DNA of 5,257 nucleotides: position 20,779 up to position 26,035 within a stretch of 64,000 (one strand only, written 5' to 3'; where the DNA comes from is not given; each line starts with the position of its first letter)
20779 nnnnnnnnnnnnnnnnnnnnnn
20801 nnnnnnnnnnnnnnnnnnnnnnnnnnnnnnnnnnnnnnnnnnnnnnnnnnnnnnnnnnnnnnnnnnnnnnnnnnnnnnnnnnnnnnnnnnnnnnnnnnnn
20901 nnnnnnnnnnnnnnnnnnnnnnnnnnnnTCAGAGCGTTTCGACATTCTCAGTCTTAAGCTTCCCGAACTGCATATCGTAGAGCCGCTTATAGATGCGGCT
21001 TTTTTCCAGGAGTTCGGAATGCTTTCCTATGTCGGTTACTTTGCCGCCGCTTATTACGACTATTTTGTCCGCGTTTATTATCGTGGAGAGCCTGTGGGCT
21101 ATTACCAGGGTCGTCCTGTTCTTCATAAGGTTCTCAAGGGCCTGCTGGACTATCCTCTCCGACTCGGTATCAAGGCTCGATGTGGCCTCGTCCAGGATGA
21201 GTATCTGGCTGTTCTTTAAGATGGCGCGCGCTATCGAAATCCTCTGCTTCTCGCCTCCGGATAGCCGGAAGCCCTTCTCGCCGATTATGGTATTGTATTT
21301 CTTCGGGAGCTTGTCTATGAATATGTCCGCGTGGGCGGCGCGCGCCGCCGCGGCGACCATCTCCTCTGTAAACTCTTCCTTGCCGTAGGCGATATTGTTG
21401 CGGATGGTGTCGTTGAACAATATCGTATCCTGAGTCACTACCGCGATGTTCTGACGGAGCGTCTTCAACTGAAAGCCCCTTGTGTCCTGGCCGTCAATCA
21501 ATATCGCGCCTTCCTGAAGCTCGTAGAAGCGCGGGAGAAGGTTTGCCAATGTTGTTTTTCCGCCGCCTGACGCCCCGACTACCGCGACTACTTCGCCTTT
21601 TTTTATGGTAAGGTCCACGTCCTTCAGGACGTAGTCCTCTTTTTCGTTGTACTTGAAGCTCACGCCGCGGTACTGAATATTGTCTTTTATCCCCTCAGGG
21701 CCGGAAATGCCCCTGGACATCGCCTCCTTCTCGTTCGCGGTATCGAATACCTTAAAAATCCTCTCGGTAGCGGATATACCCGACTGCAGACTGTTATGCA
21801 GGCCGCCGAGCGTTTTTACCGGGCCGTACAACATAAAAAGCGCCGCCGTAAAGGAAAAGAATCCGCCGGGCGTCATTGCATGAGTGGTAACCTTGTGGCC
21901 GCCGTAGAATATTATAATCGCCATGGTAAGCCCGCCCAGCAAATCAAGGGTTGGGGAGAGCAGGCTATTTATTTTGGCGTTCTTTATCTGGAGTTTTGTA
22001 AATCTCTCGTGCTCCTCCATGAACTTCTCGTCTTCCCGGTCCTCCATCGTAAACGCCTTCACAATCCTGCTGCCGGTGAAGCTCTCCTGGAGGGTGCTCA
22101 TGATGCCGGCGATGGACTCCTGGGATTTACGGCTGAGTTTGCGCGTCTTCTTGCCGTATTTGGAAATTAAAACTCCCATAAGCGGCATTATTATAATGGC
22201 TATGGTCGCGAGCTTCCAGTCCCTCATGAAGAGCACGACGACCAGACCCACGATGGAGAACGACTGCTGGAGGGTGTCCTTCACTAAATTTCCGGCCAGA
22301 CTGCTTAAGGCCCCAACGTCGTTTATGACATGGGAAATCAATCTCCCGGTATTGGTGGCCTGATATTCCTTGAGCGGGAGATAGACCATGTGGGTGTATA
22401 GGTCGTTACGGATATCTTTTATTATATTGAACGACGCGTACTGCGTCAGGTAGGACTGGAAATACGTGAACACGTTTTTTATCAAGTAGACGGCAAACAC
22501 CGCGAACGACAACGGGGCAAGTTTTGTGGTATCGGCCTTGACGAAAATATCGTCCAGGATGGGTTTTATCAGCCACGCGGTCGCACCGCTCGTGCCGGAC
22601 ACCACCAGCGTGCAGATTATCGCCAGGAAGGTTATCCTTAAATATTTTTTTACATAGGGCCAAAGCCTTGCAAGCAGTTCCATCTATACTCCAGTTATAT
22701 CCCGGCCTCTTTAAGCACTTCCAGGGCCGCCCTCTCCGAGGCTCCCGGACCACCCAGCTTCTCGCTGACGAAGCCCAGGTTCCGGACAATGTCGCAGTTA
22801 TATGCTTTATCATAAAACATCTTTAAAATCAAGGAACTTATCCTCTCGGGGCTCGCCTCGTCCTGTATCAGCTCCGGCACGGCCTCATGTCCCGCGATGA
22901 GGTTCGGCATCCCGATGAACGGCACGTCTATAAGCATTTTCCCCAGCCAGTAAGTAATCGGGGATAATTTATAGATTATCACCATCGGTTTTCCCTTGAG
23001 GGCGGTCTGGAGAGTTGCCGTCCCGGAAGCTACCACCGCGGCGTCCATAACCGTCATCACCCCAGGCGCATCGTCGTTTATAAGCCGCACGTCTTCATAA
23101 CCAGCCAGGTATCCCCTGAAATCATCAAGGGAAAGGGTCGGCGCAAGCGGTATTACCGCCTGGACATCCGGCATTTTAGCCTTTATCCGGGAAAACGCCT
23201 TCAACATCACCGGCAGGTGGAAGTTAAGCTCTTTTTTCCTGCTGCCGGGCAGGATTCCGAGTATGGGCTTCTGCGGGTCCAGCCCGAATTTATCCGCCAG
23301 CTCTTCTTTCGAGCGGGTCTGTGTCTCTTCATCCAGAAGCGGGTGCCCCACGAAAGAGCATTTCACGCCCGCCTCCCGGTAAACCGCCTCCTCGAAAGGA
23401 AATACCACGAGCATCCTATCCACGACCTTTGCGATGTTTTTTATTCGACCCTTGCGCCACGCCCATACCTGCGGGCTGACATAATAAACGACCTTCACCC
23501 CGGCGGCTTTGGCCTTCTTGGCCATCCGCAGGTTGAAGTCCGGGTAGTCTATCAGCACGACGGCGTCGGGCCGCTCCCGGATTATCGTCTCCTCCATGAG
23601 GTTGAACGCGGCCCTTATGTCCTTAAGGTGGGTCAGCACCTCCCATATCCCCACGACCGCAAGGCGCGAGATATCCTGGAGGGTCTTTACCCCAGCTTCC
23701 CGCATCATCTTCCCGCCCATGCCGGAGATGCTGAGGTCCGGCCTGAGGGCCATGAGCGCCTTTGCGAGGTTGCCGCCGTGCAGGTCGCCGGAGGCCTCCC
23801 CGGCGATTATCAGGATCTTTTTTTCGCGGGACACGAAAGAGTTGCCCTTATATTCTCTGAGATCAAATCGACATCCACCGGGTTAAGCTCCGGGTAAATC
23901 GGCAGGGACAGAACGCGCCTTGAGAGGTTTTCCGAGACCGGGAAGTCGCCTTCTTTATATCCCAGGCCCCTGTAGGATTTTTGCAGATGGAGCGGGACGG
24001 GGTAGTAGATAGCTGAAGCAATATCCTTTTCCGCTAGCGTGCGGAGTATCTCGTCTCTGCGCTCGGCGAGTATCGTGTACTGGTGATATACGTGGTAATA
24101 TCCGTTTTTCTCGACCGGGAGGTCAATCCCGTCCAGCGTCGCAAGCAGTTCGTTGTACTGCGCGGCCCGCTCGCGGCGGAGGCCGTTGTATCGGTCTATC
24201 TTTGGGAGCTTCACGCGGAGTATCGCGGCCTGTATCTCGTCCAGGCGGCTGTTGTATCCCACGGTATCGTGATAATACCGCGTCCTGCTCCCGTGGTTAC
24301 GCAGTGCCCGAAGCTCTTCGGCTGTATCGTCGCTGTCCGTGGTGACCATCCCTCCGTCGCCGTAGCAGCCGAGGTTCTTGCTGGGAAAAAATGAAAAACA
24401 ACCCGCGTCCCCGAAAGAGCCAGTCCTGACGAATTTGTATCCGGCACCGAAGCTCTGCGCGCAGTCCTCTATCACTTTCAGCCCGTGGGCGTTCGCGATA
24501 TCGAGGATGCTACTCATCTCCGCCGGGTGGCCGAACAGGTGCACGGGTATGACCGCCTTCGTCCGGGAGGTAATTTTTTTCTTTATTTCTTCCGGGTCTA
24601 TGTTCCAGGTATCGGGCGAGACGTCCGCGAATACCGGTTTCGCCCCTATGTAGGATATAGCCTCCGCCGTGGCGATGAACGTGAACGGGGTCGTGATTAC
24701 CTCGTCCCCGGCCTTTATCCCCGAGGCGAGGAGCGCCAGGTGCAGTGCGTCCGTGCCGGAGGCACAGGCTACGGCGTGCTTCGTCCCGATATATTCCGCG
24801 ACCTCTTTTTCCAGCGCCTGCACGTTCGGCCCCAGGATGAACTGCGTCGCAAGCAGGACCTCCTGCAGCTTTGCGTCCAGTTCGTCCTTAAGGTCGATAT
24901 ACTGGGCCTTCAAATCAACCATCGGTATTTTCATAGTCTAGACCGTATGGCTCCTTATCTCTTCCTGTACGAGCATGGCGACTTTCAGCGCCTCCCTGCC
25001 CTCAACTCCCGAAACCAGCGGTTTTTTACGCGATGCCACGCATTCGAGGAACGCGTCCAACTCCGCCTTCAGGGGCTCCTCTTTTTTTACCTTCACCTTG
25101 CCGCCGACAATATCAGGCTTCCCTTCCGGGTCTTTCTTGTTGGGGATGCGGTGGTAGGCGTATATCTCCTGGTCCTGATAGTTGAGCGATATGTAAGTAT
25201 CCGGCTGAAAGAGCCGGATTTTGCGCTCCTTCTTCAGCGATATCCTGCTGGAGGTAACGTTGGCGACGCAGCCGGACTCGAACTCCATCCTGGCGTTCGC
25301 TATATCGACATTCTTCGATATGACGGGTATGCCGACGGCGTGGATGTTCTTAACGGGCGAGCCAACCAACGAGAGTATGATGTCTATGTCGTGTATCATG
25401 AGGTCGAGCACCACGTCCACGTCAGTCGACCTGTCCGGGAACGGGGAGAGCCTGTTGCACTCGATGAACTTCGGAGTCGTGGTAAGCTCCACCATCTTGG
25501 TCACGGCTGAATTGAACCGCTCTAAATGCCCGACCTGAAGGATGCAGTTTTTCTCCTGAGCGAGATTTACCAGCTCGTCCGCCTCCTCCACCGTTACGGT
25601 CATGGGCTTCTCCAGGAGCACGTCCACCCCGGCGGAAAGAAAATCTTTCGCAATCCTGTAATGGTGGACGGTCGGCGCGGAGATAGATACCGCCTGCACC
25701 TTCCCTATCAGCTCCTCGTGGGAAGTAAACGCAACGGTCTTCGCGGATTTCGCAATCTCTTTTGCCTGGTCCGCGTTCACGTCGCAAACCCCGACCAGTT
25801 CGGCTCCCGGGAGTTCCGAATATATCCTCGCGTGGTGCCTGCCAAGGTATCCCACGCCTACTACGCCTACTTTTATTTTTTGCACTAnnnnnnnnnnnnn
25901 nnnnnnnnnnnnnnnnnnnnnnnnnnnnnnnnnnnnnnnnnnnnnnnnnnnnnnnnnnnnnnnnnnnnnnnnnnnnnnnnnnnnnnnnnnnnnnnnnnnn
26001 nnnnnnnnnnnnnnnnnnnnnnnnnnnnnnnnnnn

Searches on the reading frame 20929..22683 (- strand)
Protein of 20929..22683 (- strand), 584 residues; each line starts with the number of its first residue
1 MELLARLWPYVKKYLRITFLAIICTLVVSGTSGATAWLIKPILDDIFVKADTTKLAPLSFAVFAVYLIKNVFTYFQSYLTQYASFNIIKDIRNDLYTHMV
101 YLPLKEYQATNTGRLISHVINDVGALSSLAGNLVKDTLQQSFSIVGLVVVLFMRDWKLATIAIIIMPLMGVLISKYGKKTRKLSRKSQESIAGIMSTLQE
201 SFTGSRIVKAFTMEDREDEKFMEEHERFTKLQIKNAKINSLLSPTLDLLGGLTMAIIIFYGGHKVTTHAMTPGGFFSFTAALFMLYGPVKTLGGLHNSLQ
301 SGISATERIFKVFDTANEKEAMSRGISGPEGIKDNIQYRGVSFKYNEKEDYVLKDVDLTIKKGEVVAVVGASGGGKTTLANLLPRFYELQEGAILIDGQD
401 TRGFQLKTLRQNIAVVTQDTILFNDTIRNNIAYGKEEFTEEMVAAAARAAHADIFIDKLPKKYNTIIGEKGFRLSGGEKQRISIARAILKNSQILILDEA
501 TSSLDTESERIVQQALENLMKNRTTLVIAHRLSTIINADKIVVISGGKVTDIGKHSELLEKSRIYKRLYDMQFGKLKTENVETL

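Call 34: search_protein_families(library=pfam, proteins=[window:20929-22683:-], max_evalue=0.0001)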
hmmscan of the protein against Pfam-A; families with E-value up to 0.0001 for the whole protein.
window:20929-22683:- (584 aa): 4 families
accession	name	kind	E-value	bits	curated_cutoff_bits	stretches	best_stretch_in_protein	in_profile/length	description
PF00664.28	ABC_membrane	-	1.8e-55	189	28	1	19-289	2-274/274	ABC transporter transmembrane region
PF00005.33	ABC_tran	-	1.5e-33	116.7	25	1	353-502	1-137/137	ABC transporter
PF02463.25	SMC_N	-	3.1e-07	30.5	40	1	394-544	111-211/220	RecF/RecN/SMC N terminal domain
PF00270.35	DEAD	-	5.9e-05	23.3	26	0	360-527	11-155/167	DEAD/DEAH box helicase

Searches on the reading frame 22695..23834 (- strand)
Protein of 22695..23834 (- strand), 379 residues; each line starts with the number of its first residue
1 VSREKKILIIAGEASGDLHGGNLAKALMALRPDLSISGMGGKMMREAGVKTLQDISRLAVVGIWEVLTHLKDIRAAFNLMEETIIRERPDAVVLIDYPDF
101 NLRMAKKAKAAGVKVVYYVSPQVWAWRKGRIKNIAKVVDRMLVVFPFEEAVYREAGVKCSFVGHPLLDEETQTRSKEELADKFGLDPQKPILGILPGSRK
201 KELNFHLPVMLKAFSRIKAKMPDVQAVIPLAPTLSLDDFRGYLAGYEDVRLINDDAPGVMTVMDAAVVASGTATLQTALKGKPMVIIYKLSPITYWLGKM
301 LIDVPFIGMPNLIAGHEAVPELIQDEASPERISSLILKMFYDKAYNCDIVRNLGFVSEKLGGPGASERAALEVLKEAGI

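Call 34: search_protein_families(library=pfam, proteins=[window:22695-23834:-], max_evalue=0.0001)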
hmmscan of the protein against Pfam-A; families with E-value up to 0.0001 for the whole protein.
window:22695-23834:- (379 aa): 1 family
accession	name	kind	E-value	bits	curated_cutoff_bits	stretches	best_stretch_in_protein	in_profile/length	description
PF02684.21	LpxB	-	1.6e-101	340.3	22.6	1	7-334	1-333/374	Lipid-A-disaccharide synthetase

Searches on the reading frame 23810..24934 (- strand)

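Call 34: search_protein_families(library=pfam, proteins=[window:23810-24934:-], max_evalue=0.0001)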
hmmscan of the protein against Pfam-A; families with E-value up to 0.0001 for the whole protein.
window:23810-24934:- (374 aa): 5 families
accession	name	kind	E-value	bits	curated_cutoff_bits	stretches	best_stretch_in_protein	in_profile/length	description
PF01041.23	DegT_DnrJ_EryC1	-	9e-129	430.2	19.8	1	16-362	4-359/360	DegT/DnrJ/EryC1/StrS aminotransferase family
PF00155.27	Aminotran_1_2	-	1.5e-10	41.3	19.7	1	39-277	45-300/361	Aminotransferase class I and II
PF01053.26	Cys_Met_Meta_PP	-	3.5e-08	32.8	27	1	36-156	52-172/381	Cys/Met metabolism PLP-dependent enzyme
PF01212.27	Beta_elim_lyase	-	3e-07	30.5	27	1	36-164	32-175/288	Beta-eliminating lyase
PF00266.25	Aminotran_5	-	1.8e-05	24.3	21.5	1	38-163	45-181/371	Aminotransferase class-V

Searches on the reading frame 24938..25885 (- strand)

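Call 34: search_protein_families(library=pfam, proteins=[window:24938-25885:-], max_evalue=0.0001)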
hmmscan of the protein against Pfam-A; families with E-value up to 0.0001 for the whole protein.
window:24938-25885:- (315 aa): 3 families
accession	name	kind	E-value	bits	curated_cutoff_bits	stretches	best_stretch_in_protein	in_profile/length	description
PF01408.29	GFO_IDH_MocA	-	1.7e-32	113.1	24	1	4-120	1-120/120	Oxidoreductase family, NAD-binding Rossmann fold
PF22725.1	GFO_IDH_MocA_C3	-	4e-09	37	27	1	156-223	43-114/124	GFO/IDH/MocA C-terminal domain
PF02894.22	GFO_IDH_MocA_C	-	1e-05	25.9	22.9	0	158-312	42-212/218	Oxidoreductase family, C-terminal alpha/beta domain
